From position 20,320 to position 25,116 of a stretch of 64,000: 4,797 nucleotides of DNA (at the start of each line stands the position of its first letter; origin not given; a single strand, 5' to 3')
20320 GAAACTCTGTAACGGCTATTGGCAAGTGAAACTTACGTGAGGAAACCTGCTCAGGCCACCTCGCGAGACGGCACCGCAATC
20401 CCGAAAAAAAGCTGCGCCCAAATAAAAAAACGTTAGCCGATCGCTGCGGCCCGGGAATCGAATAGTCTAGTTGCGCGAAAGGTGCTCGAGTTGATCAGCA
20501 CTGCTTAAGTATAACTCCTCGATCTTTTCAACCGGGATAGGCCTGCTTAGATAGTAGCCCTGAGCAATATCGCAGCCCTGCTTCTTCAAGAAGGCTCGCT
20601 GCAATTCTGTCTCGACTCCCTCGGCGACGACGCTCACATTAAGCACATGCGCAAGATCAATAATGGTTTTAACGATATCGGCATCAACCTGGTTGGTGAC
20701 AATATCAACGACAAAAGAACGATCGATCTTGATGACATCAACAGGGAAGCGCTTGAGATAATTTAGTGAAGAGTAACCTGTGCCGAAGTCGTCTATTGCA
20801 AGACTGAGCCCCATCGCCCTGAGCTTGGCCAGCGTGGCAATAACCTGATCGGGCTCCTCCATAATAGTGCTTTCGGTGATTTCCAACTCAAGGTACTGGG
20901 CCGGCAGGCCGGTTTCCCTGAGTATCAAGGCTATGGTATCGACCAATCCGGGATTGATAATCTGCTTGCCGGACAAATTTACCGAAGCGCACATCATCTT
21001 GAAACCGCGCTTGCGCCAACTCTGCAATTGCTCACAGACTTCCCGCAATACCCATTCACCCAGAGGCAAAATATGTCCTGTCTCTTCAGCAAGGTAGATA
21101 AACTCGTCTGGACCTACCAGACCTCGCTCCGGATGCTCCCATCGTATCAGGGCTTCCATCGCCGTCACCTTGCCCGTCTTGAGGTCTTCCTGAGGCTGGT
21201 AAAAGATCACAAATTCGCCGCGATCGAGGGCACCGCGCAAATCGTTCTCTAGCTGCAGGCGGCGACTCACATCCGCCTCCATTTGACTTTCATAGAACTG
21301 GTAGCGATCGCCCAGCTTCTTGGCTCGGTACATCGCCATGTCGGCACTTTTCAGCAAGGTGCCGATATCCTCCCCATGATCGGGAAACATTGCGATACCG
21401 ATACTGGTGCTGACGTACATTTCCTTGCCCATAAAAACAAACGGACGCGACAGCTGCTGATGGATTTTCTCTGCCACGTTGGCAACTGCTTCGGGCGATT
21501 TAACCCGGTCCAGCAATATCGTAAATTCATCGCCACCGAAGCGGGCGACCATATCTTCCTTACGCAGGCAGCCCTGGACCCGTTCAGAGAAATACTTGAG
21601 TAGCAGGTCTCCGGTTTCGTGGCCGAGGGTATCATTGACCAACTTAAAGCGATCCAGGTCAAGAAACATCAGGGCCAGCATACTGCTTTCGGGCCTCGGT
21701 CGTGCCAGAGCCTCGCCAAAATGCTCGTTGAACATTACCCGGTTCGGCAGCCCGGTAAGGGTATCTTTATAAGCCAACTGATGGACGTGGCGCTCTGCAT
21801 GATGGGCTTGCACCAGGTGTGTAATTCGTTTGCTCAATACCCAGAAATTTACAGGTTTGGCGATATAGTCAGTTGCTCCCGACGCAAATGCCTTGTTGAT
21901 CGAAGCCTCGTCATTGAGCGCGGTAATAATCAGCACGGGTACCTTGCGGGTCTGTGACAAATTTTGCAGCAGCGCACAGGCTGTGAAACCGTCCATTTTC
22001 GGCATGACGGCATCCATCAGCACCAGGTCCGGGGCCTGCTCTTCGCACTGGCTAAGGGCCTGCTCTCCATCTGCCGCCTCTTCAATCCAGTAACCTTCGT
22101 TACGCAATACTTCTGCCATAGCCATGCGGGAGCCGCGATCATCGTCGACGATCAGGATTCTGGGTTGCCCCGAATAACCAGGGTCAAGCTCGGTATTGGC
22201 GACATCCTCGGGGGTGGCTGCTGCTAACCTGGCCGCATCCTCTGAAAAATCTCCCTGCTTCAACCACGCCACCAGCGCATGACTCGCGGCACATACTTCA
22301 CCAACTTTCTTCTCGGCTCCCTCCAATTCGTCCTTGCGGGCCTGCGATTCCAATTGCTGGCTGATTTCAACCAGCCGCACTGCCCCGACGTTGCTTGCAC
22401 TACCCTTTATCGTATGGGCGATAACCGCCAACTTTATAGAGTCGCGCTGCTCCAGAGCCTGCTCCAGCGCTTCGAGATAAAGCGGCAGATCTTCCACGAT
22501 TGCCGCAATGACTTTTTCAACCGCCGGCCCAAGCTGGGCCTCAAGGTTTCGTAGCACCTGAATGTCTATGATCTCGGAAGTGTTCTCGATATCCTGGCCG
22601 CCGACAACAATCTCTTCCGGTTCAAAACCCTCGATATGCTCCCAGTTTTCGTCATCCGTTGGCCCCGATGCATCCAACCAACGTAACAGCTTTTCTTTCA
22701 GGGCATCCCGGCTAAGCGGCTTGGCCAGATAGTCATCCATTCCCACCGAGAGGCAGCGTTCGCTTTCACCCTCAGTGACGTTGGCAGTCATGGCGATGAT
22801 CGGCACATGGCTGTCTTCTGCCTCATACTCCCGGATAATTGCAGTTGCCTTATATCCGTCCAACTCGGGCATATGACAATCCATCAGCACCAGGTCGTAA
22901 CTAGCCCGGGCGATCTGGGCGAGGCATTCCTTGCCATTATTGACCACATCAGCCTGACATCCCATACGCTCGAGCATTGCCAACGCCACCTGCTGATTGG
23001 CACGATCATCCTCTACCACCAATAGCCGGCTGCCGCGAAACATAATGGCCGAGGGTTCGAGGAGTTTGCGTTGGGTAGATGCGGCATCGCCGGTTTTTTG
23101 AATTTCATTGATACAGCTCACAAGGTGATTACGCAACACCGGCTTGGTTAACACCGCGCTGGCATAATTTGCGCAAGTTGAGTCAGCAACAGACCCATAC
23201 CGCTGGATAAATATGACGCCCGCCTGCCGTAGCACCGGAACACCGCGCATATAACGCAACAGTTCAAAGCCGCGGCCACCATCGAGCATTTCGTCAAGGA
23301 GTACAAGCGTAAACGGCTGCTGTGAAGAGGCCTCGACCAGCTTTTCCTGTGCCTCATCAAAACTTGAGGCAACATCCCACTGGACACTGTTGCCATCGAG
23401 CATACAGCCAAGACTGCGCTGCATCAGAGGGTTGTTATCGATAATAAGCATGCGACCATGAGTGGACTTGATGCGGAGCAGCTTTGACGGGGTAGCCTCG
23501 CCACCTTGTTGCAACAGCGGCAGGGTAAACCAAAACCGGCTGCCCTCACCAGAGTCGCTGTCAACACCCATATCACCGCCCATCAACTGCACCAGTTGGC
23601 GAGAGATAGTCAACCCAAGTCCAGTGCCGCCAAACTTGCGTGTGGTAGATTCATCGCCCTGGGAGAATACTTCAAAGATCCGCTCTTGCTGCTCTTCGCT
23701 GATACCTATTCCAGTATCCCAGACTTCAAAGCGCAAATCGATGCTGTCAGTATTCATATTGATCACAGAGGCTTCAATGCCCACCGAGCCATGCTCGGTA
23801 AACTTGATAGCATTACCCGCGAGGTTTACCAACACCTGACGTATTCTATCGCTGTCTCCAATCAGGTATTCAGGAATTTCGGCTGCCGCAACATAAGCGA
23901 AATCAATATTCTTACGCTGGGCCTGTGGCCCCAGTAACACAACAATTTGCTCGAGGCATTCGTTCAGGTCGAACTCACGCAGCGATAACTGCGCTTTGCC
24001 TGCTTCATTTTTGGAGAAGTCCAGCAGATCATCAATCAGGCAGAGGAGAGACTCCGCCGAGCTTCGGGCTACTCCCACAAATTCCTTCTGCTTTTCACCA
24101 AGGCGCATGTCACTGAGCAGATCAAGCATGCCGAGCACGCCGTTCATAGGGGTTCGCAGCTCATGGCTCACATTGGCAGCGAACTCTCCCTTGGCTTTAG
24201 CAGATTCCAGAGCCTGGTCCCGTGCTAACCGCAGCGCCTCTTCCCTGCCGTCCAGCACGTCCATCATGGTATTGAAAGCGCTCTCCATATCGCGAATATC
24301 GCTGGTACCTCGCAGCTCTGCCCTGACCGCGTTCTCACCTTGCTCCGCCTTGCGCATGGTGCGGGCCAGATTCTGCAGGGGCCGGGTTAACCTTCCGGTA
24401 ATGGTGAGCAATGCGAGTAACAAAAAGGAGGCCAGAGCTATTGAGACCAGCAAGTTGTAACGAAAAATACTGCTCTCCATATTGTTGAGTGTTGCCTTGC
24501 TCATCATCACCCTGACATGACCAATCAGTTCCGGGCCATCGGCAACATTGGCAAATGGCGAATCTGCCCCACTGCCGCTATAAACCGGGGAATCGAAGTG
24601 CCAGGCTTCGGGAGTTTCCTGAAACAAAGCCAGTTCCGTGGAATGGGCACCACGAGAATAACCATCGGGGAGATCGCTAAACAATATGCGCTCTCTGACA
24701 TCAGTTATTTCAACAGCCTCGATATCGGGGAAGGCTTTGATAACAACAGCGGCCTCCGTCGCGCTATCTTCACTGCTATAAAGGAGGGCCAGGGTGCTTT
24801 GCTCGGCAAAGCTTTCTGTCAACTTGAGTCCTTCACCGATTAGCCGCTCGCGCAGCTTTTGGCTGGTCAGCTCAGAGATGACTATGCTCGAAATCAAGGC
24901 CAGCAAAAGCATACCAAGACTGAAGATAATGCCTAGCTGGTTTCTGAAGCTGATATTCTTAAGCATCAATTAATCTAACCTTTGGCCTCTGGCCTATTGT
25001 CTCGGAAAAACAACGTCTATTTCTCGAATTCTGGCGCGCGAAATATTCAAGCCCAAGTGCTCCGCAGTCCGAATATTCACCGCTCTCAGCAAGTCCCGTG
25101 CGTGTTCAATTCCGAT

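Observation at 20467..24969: Complete four-step phosphorelay (H1-D1-H2-D2) plus an extra atypical receiver, fused in one polypeptide to apparently active GGDEF and EAL domains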

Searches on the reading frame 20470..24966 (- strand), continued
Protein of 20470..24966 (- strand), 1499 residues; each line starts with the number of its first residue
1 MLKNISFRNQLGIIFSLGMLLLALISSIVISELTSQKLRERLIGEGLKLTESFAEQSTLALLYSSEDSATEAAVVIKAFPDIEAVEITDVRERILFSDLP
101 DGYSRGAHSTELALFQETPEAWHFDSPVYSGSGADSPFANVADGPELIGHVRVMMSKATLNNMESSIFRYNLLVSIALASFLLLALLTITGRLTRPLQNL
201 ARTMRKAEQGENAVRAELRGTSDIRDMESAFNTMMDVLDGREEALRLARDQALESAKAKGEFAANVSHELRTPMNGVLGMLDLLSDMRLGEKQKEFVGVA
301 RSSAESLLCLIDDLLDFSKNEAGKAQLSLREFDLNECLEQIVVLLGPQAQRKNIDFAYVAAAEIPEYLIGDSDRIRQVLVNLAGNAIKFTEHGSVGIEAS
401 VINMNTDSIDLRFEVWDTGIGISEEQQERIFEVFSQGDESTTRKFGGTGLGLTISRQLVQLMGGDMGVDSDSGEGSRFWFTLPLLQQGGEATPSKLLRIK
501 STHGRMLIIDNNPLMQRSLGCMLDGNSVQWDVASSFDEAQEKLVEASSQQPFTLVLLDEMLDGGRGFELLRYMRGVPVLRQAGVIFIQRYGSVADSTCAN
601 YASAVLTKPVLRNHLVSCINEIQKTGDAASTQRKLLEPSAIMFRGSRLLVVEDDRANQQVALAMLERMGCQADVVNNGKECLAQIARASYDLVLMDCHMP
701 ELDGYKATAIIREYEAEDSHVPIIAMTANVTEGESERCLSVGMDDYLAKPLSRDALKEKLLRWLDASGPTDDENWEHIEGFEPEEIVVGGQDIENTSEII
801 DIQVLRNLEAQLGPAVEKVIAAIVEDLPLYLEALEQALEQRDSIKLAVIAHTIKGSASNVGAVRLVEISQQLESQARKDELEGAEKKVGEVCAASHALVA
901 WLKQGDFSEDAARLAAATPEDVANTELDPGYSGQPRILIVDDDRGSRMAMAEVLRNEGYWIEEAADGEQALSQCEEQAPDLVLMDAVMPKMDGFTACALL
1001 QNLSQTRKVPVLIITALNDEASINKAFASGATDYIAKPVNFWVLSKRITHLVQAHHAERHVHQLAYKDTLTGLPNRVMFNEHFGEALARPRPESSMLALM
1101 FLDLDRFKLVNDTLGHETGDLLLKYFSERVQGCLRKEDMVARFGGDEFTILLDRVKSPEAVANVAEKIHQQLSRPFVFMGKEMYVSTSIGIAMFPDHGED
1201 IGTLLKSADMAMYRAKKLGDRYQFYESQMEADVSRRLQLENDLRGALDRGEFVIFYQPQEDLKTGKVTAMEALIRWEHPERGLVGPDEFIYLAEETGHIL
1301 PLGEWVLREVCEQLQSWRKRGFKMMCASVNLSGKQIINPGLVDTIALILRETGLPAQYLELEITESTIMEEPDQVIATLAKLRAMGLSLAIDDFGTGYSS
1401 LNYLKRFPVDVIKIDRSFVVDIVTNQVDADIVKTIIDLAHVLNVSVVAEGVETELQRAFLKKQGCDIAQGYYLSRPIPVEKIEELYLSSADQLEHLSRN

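Call 59: search_protein_families(library=pfam, proteins=[L002:9167-9874:+, L002:6763-7938:+, L002:2140-4110:+, L002:5603-6148:+, L002:6239-6763:+, L002:4986-5579:+, L002:9119-10204:-, L002:7902-9050:-, L002:5678-7054:-], max_evalue=0.001)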
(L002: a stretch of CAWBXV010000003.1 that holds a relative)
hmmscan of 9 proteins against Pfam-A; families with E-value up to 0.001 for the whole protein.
L002:9167-9874:+ (236 aa): 1 family
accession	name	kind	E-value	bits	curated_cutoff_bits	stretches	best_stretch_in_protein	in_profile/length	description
PF02146.23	SIR2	-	1.5e-44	152.5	24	1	10-183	1-180/180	Sir2 family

L002:6763-7938:+ (392 aa): 0 families

L002:2140-4110:+ (657 aa): 0 families

L002:5603-6148:+ (182 aa): 0 families

L002:6239-6763:+ (175 aa): 0 families

L002:4986-5579:+ (198 aa): 2 families
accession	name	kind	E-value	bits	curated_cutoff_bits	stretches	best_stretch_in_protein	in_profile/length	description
PF01106.22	NifU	-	5.7e-17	62.1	27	1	117-182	1-65/67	NifU-like domain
PF01521.26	Fe-S_biosyn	-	4.3e-10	40.2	26.3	1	6-103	2-103/110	Iron-sulphur cluster biosynthesis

L002:9119-10204:- (362 aa): 0 families

L002:7902-9050:- (383 aa): 2 families
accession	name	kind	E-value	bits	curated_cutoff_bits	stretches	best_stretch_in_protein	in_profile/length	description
PF00849.27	PseudoU_synth_2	-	3.6e-19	69.9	26.8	1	214-344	2-152/152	RNA pseudouridylate synthase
PF01479.30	S4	-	9.9e-07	28.8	22.8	1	154-197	1-45/48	S4 domain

L002:5678-7054:- (459 aa): 1 family
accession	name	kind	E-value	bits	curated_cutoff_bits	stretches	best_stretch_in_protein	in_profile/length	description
PF00793.26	DAHP_synth_1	-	6.6e-86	288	25.5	1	145-439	9-268/270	DAHP synthetase I family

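Call 64: search_protein_families(library=pfam, proteins=[L030:9387-9968:+, L030:7144-9348:+, L030:5255-7285:+, L030:4069-4983:+, L030:2069-4060:+], max_evalue=0.001)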
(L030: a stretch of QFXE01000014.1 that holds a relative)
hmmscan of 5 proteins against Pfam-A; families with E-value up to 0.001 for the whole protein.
L030:9387-9968:+ (194 aa): 1 family
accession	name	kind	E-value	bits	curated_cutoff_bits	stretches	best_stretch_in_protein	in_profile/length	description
PF13689.11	DUF4154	-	2.8e-45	154.4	24.9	1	42-186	1-142/143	YfiR/HmsC-like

L030:7144-9348:+ (735 aa): 3 families
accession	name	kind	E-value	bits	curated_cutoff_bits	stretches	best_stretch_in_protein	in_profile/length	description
PF00593.30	TonB_dep_Rec_b-barrel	-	1.1e-43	151.2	27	1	288-704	56-436/436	TonB dependent receptor-like, beta-barrel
PF07715.20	Plug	-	1.3e-20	74.3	23.9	1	116-225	2-107/107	TonB-dependent Receptor Plug Domain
PF14905.12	OMP_b-brl_3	-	3.4e-07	30.1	27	1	532-708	209-377/408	Outer membrane protein beta-barrel family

L030:5255-7285:+ (677 aa): 3 families
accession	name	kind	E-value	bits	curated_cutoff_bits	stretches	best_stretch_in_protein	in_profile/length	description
PF00593.30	TonB_dep_Rec_b-barrel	-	5e-35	122.6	27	1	216-646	38-436/436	TonB dependent receptor-like, beta-barrel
PF07715.20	Plug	-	2e-21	77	23.9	1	62-171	2-107/107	TonB-dependent Receptor Plug Domain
PF14905.12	OMP_b-brl_3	-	3.2e-11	43.3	27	1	476-659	208-386/408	Outer membrane protein beta-barrel family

L030:4069-4983:+ (305 aa): 2 families
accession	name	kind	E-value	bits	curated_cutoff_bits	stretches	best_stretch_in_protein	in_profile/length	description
PF00669.25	Flagellin_N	-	6.4e-27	94.7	26.6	1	4-140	1-137/139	Bacterial flagellin N-terminal helical region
PF00700.27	Flagellin_C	-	3.8e-05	24.4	23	1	231-305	10-86/86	Bacterial flagellin C-terminal helical region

L030:2069-4060:+ (664 aa): 4 families
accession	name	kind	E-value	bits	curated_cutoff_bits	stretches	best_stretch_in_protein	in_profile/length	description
PF22638.1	FlgK_D1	-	4.5e-76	255.9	28.6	1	94-326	3-233/233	Flagellar hook-associated protein FlgK helical domain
PF21158.3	flgK_1st_1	-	3e-12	46.8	24.2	1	335-416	2-81/81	Flagellar hook-associated protein 1, D2-like domain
PF06429.18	Flg_bbr_C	-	2.1e-10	40.4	23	1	621-660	6-45/46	Flagellar basal body rod FlgEFG protein C-terminal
PF00460.25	Flg_bb_rod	-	5.6e-08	33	20.7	1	6-34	2-30/31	Flagella basal body rod protein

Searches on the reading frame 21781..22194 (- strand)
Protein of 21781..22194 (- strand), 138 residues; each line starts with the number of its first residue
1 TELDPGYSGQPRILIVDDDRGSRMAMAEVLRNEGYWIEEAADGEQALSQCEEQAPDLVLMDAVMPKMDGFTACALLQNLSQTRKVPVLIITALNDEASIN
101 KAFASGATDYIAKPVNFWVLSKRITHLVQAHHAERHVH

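Call 9: search_protein_families(library=pfam, proteins=[window:21781-22194:-], max_evalue=0.01)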
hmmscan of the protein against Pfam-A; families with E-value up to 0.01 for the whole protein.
seq(138 aa): 1 family
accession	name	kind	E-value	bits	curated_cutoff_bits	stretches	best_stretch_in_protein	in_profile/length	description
PF00072.30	Response_reg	-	6e-30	104.1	30.2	1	13-124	1-110/111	Response regulator receiver domain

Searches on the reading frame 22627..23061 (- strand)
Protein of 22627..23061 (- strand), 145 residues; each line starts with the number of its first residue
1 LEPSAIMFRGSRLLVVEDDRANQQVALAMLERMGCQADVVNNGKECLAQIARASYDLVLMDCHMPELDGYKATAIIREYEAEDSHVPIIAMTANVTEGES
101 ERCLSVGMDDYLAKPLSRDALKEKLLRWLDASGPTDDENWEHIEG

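Call 9: search_protein_families(library=pfam, proteins=[window:22627-23061:-], max_evalue=0.01)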
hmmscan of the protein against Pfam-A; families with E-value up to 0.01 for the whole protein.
seq(145 aa): 2 families
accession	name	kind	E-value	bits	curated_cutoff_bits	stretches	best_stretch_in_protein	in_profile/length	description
PF00072.30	Response_reg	-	3.5e-27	95.2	30.2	1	14-125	2-110/111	Response regulator receiver domain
PF23198.2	PDE8A_N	-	0.0039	17.5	29.6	1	14-104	14-104/147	PDE8A-like, N-terminal domain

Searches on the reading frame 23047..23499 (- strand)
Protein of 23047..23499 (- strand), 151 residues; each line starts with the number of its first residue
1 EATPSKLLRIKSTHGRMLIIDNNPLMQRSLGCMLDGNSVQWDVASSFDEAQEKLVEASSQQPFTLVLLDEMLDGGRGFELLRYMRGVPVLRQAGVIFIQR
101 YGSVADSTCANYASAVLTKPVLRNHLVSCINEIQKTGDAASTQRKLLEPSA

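Call 9: search_protein_families(library=pfam, proteins=[window:23047-23499:-], max_evalue=0.01)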
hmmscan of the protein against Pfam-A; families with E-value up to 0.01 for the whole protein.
seq(151 aa): 1 family
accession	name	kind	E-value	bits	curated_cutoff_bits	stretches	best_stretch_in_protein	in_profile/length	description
PF00072.30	Response_reg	-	4.9e-09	36.8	30.2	1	18-130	2-110/111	Response regulator receiver domain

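Call 26: search_solved_structures(query=window:23047-23499:-, max_evalue=1, show_alignments=3)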
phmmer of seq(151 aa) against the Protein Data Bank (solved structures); distinct sequences matched with E-value up to 1: 34.
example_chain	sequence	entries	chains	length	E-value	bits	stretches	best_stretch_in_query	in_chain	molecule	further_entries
3nhm_A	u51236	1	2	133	1.2e-05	28.8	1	15-132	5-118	Response regulator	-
1b00_A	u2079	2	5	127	3.6e-05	27.2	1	16-134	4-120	PHOSPHATE REGULON TRANSCRIPTIONAL REGULATORY PROTEIN PHOB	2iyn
1zes_A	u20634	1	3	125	3.7e-05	27.2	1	16-133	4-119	Phosphate regulon transcriptional regulatory protein phoB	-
2jba_A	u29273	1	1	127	0.00018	24.9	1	16-134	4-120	PHOSPHATE REGULON TRANSCRIPTIONAL REGULATORY PROTEIN PHOB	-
2jb9_A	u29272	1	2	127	0.00036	23.9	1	16-134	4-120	PHOSPHATE REGULON TRANSCRIPTIONAL REGULATORY PROTEIN PHOB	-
2jba_B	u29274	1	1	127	0.00047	23.6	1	16-134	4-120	PHOSPHATE REGULON TRANSCRIPTIONAL REGULATORY PROTEIN PHOB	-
6xvu_A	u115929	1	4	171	0.0014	22.1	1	15-130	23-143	Response regulator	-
9xzo_A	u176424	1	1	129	0.0023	21.3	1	16-121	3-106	De novo protein M1X0B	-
3c3m_A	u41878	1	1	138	0.0053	20.2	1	17-133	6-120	Response regulator receiver protein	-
8gc6_A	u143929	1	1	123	0.0056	20.1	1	17-125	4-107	Response regulator protein CarR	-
5xso_A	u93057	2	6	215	0.013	18.9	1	10-130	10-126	Response regulator FixJ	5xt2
8avv_A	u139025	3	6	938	0.026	17.9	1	16-130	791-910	Bacteriophytochrome,Response regulator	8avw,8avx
5tqj_A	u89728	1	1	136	0.026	17.9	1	17-120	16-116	Response regulator receiver protein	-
9g85_A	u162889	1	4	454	0.027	17.9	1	16-121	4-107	Response regulator PleD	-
2wb4_A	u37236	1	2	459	0.028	17.8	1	16-121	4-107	DIGUANYLATE CYCLASE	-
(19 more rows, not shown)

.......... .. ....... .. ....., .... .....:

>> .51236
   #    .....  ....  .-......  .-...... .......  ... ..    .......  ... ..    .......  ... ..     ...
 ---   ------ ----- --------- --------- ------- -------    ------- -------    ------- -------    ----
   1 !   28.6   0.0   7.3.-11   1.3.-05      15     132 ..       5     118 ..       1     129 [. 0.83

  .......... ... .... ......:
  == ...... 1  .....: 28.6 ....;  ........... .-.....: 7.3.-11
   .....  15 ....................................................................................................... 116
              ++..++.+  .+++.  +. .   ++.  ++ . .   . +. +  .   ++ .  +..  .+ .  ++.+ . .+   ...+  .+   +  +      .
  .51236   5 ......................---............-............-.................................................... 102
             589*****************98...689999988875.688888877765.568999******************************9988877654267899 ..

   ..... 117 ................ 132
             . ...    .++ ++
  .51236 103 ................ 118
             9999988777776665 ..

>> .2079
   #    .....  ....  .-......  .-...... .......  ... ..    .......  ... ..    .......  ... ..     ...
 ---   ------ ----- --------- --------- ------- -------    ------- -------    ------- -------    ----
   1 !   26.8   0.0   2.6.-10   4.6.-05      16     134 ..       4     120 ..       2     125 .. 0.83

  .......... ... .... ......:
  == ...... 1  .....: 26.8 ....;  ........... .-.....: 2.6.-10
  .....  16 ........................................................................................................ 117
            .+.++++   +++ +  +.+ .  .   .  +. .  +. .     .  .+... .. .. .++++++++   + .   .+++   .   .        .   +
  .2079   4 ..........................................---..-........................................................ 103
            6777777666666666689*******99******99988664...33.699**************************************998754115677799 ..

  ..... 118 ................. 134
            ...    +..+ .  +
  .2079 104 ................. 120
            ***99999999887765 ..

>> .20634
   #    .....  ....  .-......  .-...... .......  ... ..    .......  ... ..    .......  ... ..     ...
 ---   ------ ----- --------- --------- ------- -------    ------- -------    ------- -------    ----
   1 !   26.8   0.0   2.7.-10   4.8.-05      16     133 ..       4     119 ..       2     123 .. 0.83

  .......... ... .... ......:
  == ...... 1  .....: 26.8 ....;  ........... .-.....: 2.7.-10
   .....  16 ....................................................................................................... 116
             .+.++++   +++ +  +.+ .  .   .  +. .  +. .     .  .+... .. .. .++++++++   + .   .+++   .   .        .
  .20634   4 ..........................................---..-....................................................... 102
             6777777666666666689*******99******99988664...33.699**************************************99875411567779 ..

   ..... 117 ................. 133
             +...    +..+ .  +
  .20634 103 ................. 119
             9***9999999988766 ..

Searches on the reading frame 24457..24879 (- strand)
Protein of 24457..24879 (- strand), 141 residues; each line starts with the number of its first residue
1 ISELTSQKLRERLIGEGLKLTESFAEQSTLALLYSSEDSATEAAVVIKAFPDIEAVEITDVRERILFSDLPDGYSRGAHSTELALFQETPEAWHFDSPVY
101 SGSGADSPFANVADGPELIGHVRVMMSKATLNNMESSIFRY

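Call 9: search_protein_families(library=pfam, proteins=[window:24457-24879:-], max_evalue=0.01)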
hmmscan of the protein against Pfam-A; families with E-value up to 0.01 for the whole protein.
seq(141 aa): 0 families
